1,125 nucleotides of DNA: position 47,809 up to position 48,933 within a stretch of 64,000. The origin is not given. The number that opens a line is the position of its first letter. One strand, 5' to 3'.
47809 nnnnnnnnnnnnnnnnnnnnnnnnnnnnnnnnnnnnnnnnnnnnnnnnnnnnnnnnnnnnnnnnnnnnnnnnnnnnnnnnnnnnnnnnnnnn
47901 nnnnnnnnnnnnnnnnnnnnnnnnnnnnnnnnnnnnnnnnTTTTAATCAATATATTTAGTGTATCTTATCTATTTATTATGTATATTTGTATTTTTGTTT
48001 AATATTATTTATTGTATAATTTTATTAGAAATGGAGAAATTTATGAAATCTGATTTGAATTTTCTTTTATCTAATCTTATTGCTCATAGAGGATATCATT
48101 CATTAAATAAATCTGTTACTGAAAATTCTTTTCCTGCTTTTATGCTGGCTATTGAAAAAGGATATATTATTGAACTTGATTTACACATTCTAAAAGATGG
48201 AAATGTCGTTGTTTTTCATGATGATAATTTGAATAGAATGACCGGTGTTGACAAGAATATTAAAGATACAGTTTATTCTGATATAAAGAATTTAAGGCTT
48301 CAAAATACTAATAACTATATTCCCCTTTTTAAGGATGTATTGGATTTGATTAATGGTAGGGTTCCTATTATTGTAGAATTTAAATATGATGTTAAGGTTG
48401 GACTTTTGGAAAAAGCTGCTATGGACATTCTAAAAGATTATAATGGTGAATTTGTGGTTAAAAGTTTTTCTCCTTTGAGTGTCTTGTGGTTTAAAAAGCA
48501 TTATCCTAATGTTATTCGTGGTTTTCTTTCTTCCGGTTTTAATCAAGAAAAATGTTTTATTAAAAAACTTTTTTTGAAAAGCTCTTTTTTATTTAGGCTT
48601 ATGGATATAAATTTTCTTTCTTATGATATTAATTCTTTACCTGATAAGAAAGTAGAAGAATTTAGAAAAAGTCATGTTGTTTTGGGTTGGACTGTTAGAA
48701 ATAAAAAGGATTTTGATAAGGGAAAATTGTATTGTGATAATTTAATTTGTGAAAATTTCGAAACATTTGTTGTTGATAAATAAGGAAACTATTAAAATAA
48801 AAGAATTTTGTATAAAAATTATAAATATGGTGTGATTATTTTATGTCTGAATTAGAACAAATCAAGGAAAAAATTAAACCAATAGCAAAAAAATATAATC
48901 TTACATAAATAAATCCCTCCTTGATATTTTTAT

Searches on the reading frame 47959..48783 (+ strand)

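Call 62: search_protein_families(library=pfam, proteins=[window:47959-48783:+], max_evalue=0.001)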
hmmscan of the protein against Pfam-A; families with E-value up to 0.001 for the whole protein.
window:47959-48783:+ (274 aa): 1 family
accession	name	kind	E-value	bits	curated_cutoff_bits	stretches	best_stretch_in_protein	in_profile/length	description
PF03009.23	GDPD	-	7.3e-23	82.4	23.6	1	43-253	1-227/244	Glycerophosphoryl diester phosphodiesterase family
